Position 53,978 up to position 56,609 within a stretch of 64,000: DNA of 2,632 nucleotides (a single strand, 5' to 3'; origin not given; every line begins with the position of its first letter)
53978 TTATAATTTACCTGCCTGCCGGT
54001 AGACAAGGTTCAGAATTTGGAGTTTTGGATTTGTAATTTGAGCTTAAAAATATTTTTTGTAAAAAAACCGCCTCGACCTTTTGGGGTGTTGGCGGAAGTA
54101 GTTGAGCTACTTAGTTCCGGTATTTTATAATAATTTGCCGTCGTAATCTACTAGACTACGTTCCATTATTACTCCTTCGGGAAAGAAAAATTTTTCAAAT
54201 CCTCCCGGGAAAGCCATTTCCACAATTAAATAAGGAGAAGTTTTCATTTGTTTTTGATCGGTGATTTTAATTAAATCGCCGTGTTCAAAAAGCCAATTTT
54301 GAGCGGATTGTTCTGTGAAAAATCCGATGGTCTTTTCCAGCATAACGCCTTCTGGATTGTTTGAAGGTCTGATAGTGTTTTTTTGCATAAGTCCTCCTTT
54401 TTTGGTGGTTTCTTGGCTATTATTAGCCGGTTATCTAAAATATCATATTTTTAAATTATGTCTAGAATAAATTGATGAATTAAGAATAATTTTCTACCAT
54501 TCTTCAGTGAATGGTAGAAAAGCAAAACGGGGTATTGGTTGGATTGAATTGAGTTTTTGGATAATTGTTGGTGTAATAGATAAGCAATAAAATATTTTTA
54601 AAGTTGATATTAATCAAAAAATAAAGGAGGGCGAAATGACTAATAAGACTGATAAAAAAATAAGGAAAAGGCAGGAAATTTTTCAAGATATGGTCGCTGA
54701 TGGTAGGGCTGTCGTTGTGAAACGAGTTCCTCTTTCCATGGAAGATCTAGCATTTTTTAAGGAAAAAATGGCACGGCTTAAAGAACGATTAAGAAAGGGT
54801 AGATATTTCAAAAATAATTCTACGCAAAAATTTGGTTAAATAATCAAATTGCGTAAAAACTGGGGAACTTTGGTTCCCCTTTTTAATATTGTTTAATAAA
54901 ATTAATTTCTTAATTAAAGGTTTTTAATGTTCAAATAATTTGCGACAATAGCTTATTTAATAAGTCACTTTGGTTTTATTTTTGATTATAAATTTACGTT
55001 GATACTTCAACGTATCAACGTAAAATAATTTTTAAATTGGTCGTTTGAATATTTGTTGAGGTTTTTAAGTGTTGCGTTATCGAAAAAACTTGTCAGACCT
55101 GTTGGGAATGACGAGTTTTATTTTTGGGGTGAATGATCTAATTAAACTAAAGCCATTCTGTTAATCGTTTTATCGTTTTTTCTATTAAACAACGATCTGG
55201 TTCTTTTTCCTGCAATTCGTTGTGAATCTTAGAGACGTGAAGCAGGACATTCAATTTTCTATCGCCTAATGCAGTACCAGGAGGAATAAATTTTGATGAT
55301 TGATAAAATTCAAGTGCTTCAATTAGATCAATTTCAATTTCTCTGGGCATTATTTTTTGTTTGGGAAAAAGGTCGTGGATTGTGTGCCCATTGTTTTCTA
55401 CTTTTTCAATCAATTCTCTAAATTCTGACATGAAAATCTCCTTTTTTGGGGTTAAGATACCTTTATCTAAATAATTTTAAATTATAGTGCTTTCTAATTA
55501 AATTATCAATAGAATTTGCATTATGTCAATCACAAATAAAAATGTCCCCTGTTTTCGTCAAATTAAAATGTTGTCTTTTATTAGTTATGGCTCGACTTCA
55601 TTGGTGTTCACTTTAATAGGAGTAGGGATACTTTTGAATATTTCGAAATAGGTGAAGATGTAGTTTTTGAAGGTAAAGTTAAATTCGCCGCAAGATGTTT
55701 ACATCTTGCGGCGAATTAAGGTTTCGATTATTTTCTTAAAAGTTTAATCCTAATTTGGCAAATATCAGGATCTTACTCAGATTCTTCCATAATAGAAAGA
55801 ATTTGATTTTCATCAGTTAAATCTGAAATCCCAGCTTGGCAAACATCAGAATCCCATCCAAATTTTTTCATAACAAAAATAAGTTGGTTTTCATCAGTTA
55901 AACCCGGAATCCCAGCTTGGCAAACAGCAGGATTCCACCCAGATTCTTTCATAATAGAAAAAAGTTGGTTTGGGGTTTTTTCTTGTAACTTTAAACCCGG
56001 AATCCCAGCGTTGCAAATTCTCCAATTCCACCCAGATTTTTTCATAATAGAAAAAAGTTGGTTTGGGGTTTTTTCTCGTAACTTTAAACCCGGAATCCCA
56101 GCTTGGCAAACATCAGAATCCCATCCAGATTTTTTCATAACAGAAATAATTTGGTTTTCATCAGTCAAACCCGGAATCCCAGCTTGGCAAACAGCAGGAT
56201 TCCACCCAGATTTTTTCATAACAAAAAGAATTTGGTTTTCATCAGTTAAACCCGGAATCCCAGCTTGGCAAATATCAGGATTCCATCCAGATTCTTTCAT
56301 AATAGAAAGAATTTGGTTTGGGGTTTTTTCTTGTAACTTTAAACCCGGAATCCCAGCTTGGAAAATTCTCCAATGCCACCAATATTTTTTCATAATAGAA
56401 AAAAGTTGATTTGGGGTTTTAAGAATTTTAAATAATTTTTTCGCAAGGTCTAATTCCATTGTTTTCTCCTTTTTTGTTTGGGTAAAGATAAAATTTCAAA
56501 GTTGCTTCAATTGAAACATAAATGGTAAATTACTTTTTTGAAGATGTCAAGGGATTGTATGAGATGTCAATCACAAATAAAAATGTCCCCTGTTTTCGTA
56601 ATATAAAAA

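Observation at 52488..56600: Accessory-looking block between rsmI and the MiaB-like gene: frameshifted P-loop ATPase, three small ORFs and a tandem-repeat protein sharing regulatory repeats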

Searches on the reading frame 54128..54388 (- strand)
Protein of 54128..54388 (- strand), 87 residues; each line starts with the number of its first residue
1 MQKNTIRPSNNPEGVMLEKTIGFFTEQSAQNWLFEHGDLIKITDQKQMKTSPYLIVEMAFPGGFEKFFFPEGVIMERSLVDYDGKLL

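Call 7: search_protein_families(library=pfam, max_evalue=1, proteins=[window:54128-54388:-])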
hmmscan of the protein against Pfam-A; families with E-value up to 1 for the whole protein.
seq(87 aa): 0 families

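Call 8: search_protein_families(library=padloc, max_evalue=1, proteins=[window:54128-54388:-])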
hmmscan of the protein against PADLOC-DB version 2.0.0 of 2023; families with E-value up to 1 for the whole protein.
seq(87 aa): 0 families

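Call 9: search_protein_families(library=phrogs, max_evalue=0.1, proteins=[window:54128-54388:-])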
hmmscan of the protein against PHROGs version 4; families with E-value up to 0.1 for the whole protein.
seq(87 aa): 0 families

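Call 10: search_protein_families(library=ncbifam, max_evalue=0.1, proteins=[window:54128-54388:-])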
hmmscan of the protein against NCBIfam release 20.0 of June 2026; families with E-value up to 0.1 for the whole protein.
seq(87 aa): 0 families

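Call 42: search_protein_representatives(protein=window:54128-54388:-)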
Query: 87 residues. Proteins with E-value up to 0.001 (for the whole library): 4; up to 1e-10: 1; up to 1e-30: 1. The best 4 are listed.
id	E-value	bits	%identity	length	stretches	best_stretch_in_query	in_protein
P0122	1.6e-52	191.1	100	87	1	1-87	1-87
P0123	4.8e-08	49.2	39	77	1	16-85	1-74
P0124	8.9e-07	45.2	42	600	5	45-71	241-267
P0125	2.8e-05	40.4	35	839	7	49-72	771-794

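Call 47: find_encoding_contigs(protein=P0123, flank=5000, max_places=4)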
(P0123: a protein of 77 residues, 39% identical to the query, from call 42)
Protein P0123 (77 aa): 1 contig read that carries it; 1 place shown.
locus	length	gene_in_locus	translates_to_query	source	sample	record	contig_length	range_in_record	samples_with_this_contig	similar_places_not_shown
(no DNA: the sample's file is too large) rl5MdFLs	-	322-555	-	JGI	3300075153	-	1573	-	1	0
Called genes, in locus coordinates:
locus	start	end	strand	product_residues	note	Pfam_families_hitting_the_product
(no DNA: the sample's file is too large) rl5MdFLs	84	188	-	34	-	-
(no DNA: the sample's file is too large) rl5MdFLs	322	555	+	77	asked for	-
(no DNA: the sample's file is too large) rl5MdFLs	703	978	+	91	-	-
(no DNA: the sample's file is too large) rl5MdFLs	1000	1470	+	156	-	-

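Call 75: find_related_loci(query=window:54128-54388:-, collection=viral_contigs, flank=5000)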
Query seq(87 aa) (87 aa) in viral_contigs; peptide patterns used: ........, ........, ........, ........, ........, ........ (x = any residue, [..] = any of these).
7 stretches matched a pattern, but none encodes a relative of the query by tblastn (E <= 1e-3).

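Call 92: search_solved_structures(query=window:54128-54388:-, max_evalue=5)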
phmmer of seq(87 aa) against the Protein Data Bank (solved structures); distinct sequences matched with E-value up to 5: 7.
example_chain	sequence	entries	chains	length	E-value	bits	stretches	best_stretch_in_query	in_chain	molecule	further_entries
4n80_B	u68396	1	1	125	0.32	14.6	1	10-45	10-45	Uncharacterized protein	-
4m5f_B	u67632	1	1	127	0.34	14.5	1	10-45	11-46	Uncharacterized protein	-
4n88_B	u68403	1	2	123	0.35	14.5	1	10-45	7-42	Uncharacterized protein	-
4n7s_B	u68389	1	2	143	0.38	14.4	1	10-45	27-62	inhibitor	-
4luq_C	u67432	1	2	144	0.4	14.3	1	10-45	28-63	Uncharacterized protein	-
3wa5_B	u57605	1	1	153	0.47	14.1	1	10-45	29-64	Tse3-specific immunity protein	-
8ik0_A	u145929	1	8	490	0.98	13.1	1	10-45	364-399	Stimulator of interferon genes protein,Immune protein Tsi3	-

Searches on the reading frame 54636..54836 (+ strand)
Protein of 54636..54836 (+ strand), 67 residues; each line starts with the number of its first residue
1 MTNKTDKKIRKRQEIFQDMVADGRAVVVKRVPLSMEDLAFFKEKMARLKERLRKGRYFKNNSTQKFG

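Call 7: search_protein_families(library=pfam, max_evalue=1, proteins=[window:54636-54836:+])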
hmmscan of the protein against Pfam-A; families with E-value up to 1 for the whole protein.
seq(67 aa): 0 families

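Call 8: search_protein_families(library=padloc, max_evalue=1, proteins=[window:54636-54836:+])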
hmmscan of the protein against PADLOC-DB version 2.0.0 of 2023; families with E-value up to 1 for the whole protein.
seq(67 aa): 0 families

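Call 9: search_protein_families(library=phrogs, max_evalue=0.1, proteins=[window:54636-54836:+])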
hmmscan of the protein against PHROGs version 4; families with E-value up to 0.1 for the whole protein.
seq(67 aa): 1 family
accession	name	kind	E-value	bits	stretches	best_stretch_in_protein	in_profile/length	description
phrog_4691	-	integration and excision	0.037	15.1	1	16-56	35-72/78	excisionase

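Call 10: search_protein_families(library=ncbifam, max_evalue=0.1, proteins=[window:54636-54836:+])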
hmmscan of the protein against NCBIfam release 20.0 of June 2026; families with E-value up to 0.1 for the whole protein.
seq(67 aa): 0 families

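Call 74: find_related_loci(query=window:54636-54836:+, collection=viral_contigs, flank=5000)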
Query seq(67 aa) (67 aa) in viral_contigs; peptide patterns used: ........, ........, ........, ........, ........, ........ (x = any residue, [..] = any of these).
66 stretches matched a pattern, but none encodes a relative of the query by tblastn (E <= 1e-3).

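Call 91: search_solved_structures(query=window:54636-54836:+, max_evalue=5)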
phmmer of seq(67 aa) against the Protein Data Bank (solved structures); distinct sequences matched with E-value up to 5: 1.
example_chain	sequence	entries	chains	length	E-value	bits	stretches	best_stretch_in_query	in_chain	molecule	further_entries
9rgx_A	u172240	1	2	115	0.89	13.5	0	25-54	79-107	sc-apCC3-ACW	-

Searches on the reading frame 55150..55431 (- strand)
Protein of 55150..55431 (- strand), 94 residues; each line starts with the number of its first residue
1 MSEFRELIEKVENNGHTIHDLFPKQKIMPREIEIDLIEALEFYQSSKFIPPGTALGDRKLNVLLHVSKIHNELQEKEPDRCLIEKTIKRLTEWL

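Call 7: search_protein_families(library=pfam, max_evalue=1, proteins=[window:55150-55431:-])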
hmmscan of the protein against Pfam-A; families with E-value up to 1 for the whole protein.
seq(94 aa): 0 families

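Call 8: search_protein_families(library=padloc, max_evalue=1, proteins=[window:55150-55431:-])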
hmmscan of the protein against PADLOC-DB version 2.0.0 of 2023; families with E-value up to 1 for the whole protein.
seq(94 aa): 0 families

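Call 9: search_protein_families(library=phrogs, max_evalue=0.1, proteins=[window:55150-55431:-])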
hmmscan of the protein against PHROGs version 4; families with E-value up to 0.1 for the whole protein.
seq(94 aa): 1 family
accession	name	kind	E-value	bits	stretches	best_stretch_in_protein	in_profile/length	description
phrog_11513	-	DNA, RNA and nucleotide metabolism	0.049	14.9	0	35-91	16-74/87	DNA binding protein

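Call 10: search_protein_families(library=ncbifam, max_evalue=0.1, proteins=[window:55150-55431:-])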
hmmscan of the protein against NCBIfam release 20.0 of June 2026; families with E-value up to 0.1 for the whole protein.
seq(94 aa): 0 families

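Call 33: find_homologous_proteins(query=window:55150-55431:-, max_evalue=0.01)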
Query seq(94 aa) (94 aa): 1 proteins with E <= 0.01 among 2 candidates.
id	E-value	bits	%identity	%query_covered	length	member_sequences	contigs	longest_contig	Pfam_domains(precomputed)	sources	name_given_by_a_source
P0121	1.6e-55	203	100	100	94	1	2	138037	-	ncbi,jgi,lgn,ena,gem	-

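Call 35: find_encoding_contigs(protein=P0121, flank=6000, max_places=4)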
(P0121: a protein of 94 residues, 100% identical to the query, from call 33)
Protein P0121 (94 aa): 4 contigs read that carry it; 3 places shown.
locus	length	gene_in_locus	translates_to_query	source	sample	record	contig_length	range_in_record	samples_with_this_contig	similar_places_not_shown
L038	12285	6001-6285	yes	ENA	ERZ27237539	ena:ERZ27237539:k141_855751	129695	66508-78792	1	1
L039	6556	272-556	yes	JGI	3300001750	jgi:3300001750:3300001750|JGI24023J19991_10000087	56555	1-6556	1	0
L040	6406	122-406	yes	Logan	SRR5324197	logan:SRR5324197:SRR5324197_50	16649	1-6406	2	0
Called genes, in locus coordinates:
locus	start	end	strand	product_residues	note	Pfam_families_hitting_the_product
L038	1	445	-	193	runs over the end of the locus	PF09335:VTT_dom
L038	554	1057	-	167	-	-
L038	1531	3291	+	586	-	PF07973:tRNA_SAD, PF00587:tRNA-synt_2b, PF03129:HGTP_anticodon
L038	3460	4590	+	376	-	PF00919:UPF0004, PF04055:Radical_SAM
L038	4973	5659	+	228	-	-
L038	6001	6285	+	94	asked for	-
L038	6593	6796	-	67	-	-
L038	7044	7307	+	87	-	-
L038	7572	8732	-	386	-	-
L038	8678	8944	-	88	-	-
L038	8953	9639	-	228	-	PF00590:TP_methylase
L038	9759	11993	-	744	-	PF02463:SMC_N, PF13175:AAA_15 (weak), PF13304:AAA_21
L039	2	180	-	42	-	?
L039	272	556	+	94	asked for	-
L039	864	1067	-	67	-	-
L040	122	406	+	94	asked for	-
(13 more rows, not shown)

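Call 76: find_related_loci(query=window:55150-55431:-, collection=viral_contigs, flank=5000)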
Query seq(94 aa) (94 aa) in viral_contigs; peptide patterns used: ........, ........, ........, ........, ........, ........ (x = any residue, [..] = any of these).
14 stretches matched a pattern, but none encodes a relative of the query by tblastn (E <= 1e-3).

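Call 90: search_solved_structures(query=window:55150-55431:-, max_evalue=5)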
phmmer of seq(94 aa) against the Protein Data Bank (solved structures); distinct sequences matched with E-value up to 5: 1.
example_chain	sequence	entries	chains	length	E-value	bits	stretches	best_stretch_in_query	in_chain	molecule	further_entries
1na0_A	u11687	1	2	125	1.6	12.2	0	35-58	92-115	designed protein CTPR3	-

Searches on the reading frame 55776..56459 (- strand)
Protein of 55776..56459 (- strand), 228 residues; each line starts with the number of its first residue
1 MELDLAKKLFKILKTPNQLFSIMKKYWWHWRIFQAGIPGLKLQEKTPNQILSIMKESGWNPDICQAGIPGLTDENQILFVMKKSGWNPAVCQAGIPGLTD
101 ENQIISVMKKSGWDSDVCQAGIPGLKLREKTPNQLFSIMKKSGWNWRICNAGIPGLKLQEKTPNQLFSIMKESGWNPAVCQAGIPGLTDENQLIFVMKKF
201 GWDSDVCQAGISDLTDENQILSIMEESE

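Call 7: search_protein_families(library=pfam, max_evalue=1, proteins=[window:55776-56459:-])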
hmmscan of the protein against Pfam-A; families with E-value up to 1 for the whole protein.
seq(228 aa): 6 families
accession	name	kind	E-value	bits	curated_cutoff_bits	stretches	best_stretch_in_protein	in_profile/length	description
PF06519.16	TolA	-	9.6e-06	26.2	25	0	98-132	45-78/96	TolA C-terminal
PF14067.11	LssY_C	-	3.1e-05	24.1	25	0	99-115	25-41/188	LssY C-terminus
PF24625.1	DUF7626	-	0.00069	19.8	27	0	188-204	3-19/55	Domain of unknown function (DUF7626)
PF03420.18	Peptidase_S77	-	0.001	19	27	0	22-76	105-158/198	Prohead core protein serine protease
PF13812.12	PPR_3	-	0.0083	16.6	25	0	46-64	33-51/63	Pentatricopeptide repeat domain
PF08887.16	GAD-like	-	0.045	14.1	25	0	43-60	28-45/107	GAD-like domain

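Call 8: search_protein_families(library=padloc, max_evalue=1, proteins=[window:55776-56459:-])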
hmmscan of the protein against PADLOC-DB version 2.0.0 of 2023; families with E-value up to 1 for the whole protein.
seq(228 aa): 0 families

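Call 9: search_protein_families(library=phrogs, max_evalue=0.1, proteins=[window:55776-56459:-])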
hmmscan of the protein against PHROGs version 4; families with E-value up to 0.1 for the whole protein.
seq(228 aa): 13 families
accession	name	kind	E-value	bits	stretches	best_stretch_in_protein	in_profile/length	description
phrog_30175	-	unknown function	4.9e-05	24.2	0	87-101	23-37/71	-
phrog_20773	-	unknown function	0.001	19.8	0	44-56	30-42/46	-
phrog_22888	-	unknown function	0.0015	19.9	0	189-206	12-29/76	-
phrog_11146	-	unknown function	0.0023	18.9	0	188-207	46-65/82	-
phrog_7615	-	unknown function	0.0027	18.9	0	102-115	77-90/107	-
phrog_3594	-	unknown function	0.0039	17.9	0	101-120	32-51/62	-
phrog_31231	-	unknown function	0.0069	17.7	0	196-219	90-113/138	-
phrog_13534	-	unknown function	0.0076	17.1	0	20-44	17-37/61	-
phrog_15230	-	unknown function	0.0093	17.1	0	72-89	17-34/64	-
phrog_33100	-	unknown function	0.047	14.8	0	104-125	39-60/109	-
phrog_12435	-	other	0.057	14.4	0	82-101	43-62/65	protease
phrog_3425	-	unknown function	0.066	13.9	0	179-197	39-57/76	-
phrog_16079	-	unknown function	0.095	13.6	0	41-56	28-43/67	-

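Call 10: search_protein_families(library=ncbifam, max_evalue=0.1, proteins=[window:55776-56459:-])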
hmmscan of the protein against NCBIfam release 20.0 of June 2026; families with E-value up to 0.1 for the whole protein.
seq(228 aa): 1 family
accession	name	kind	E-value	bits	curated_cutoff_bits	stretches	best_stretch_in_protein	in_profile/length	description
NF007065.0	PRK09510.1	equivalog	0.003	16.6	213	0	89-126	326-361/387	cell envelope integrity protein TolA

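Call 26: find_homologous_proteins(query=window:55776-56459:-, max_evalue=0.01)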
Query window:55776-56459:-: 8000 candidates shared short words with the query, none scored E <= 0.01.

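Call 61: predict_structure(protein=window:55776-56459:-)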
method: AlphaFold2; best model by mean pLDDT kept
length: 228 residues; sequences in the alignment: 1
mean_pLDDT: 50.8   pTM: 0.45
mean pLDDT of the five models: 50.8, 47.6, 47.5, 46.5, 43.6
residues with pLDDT >= 90: 0; 70-90: 10; 50-70: 94; < 50: 124
segments of 3 or more residues with pLDDT < 50: 1-39, 57-70, 88-94, 114-121, 146-152, 176-190, 199-201, 203-228
pLDDT, mean of each block of 10 residues (from residue 1): 36 44 40 42 58 53 46 60 52 54 69 50 63 70 53 54 59 51 44 49 40 40 39
secondary structure, 60 per line:
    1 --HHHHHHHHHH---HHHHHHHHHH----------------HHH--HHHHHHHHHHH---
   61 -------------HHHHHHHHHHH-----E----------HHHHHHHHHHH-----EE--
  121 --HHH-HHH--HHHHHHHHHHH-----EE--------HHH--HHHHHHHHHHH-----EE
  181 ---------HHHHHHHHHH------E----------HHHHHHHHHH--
elements in order: H3-12 H16-25 H47-57 H74-84 H101-111 H132-142 H163-173 H190-199 H217-226

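Call 77: find_related_loci(query=window:55776-56459:-, collection=viral_contigs, flank=5000)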
Query window:55776-56459:- (228 aa) in viral_contigs; peptide patterns used: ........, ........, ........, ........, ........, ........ (x = any residue, [..] = any of these).
No stretch of DNA in the collection matches any of the patterns.

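Call 93: search_solved_structures(query=window:55776-56459:-, max_evalue=5)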
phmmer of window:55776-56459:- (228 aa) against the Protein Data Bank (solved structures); distinct sequences matched with E-value up to 5: 2.
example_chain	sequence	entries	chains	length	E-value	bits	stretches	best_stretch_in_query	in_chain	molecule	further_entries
4uuu_A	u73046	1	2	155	0.012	18.3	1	13-68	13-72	CYSTATHIONINE BETA-SYNTHASE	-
1tns_A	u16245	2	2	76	0.94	12.1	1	93-135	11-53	MU-TRANSPOSASE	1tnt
